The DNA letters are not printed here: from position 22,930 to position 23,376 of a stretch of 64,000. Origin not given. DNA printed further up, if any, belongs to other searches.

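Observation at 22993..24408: Decayed chromosomal integron: intI N-terminal stub, one cassette, one well-formed attC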

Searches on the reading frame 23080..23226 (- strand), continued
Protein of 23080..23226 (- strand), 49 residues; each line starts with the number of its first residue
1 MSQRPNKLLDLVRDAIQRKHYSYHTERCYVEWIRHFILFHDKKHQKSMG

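Call 41: get_annotated_region(hit=H6, flank=6000)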
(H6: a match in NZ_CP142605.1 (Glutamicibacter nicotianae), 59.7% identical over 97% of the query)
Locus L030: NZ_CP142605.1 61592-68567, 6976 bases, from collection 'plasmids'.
description: Glutamicibacter nicotianae strain OTC-16 plasmid pGnB68, complete sequence
organism: Glutamicibacter nicotianae (NCBI taxid 37929)
taxonomy: Bacteria; Actinomycetota; Actinomycetes; Micrococcales; Micrococcaceae; Glutamicibacter; Glutamicibacter nicotianae
host: -; source: CompleteGenome assembly,active sludge around pharmaceutical factory; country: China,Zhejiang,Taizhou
typing (MOB-suite, as given by PLSDB): non-mobilizable
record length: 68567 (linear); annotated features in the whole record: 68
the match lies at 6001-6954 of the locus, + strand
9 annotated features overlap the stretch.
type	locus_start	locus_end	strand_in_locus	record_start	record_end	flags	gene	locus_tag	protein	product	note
CDS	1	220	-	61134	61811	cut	-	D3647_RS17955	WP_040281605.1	response regulator transcription factor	GO:0000160 - phosphorelay signal transduction system [Evidence IEA]; GO:0006355 - regulation of DNA-templated ...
CDS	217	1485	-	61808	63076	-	-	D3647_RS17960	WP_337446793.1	histidine kinase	GO:0000160 - phosphorelay signal transduction system [Evidence IEA]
CDS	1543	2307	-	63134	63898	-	-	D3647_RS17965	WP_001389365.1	IS6-like element IS6100 family transposase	GO:0006313 - DNA transposition [Evidence IEA]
CDS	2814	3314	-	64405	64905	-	-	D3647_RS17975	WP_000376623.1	GNAT family N-acetyltransferase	-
predicted_resistance_gene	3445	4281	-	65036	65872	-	sul1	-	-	sulfonamide-resistant dihydropteroate synthase Sul1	predicted by amrfinderplus; class SULFONAMIDE; identity 100.0%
CDS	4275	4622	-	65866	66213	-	-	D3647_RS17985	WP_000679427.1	quaternary ammonium compound efflux SMR transporter QacE delta 1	-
predicted_resistance_gene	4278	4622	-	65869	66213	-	qacEdelta1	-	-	quaternary ammonium compound efflux SMR transporter QacE delta 1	predicted by amrfinderplus; class QUATERNARY AMMONIUM; identity 100.0%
predicted_resistance_gene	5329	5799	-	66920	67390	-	dfrA1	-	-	trimethoprim-resistant dihydrofolate reductase DfrA1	predicted by amrfinderplus; class TRIMETHOPRIM; identity 100.0%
CDS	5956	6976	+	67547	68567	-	-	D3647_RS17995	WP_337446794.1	integron integrase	-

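Call 42: get_annotated_region(hit=H19, flank=6000)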
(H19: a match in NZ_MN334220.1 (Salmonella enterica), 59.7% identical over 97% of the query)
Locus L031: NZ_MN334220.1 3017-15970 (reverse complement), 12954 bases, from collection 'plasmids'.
description: Salmonella enterica subsp. enterica serovar Typhimurium strain TW-Stm37 plasmid pSTM37-118, complete sequence
organism: Salmonella enterica (NCBI taxid 90371)
taxonomy: Bacteria; Pseudomonadota; Gammaproteobacteria; Enterobacterales; Enterobacteriaceae; Salmonella; Salmonella enterica
host: -; source: pig; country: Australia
typing (MOB-suite, as given by PLSDB): conjugative; replicon IncK2/Z; relaxase MOBP; mating-pair formation MPF_I
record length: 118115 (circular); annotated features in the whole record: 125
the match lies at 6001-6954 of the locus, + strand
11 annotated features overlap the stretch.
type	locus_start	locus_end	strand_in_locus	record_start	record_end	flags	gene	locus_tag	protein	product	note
predicted_resistance_gene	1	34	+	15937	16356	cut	merC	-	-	organomercurial transporter MerC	predicted by amrfinderplus; class MERCURY; identity 100.0%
CDS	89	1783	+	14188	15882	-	merA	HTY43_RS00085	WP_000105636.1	mercury(II) reductase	-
CDS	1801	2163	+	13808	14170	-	merD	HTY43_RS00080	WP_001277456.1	mercury resistance co-regulator MerD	GO:0045892 - negative regulation of DNA-templated transcription [Evidence IEA]; GO:0006355 - regulation of ...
CDS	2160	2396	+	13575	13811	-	merE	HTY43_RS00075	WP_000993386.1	broad-spectrum mercury transporter MerE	-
CDS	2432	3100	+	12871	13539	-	-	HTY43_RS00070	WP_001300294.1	EAL domain-containing protein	-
CDS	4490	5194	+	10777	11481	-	-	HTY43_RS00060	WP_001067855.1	IS6-like element IS26 family transposase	GO:0006313 - DNA transposition [Evidence IEA]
predicted_resistance_gene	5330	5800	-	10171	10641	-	dfrA5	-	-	trimethoprim-resistant dihydrofolate reductase DfrA5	predicted by amrfinderplus; class TRIMETHOPRIM; identity 100.0%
CDS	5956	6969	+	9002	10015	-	intI1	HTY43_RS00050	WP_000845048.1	class 1 integron integrase IntI1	-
CDS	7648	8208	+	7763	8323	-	-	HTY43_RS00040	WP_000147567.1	recombinase family protein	GO:0006310 - DNA recombination [Evidence IEA]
CDS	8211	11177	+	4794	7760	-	-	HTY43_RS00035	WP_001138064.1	Tn3-like element TnAs3 family transposase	GO:0006313 - DNA transposition [Evidence IEA]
CDS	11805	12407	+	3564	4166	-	-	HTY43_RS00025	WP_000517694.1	ProQ/FINO family protein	-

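Call 68: search_protein_families(library=ncbifam, proteins=[L013:1995-2978:+], max_evalue=0.01)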
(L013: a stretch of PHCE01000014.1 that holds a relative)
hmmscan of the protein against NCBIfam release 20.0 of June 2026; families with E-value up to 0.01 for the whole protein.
L013:1995-2978:+ (327 aa): 12 families
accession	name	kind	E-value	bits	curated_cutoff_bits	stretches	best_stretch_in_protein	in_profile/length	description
TIGR02249.1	integrase_gron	subfamily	5.6e-139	462.9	265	1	10-322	2-314/315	integron integrase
NF011946.0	PRK15417.1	equivalog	3.7e-128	427.4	435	1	8-326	15-333/337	integron integrase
NF040815.2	recomb_XerA_Arch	equivalog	7.3e-50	170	220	2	18-186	8-173/263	site-specific tyrosine recombinase/integron integrase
NF001399.0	PRK00283.1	subfamily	2.2e-46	158.4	279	1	30-310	30-285/300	tyrosine recombinase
TIGR02225.1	recomb_XerD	equivalog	2.9e-46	158.1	329.6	2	243-310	209-276/290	site-specific tyrosine recombinase XerD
TIGR02224.1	recomb_XerC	equivalog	4.8e-44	150.9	335.15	2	246-308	215-277/295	tyrosine recombinase XerC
NF002331.0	PRK01287.1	subfamily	4.8e-31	108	371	2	16-189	36-227/365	site-specific tyrosine recombinase XerC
NF003462.0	PRK05084.1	equivalog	3e-18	65.7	267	2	261-311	297-347/360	tyrosine recombinase XerS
NF007370.0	PRK09870.1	subfamily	1e-09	38.3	221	1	248-307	119-178/200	tyrosine-type DNA invertase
NF007371.0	PRK09871.1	subfamily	4.6e-09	36.1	222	1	247-307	113-173/198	tyrosine-type DNA invertase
NF040693.1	recomb_GmtY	equivalog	4.5e-05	22.9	340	1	244-307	368-431/441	gamma-mobile-trio recombinase GmtY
NF041502.1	integrase_1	equivalog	0.00083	18.2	350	1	270-308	322-360/484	site-specific integrase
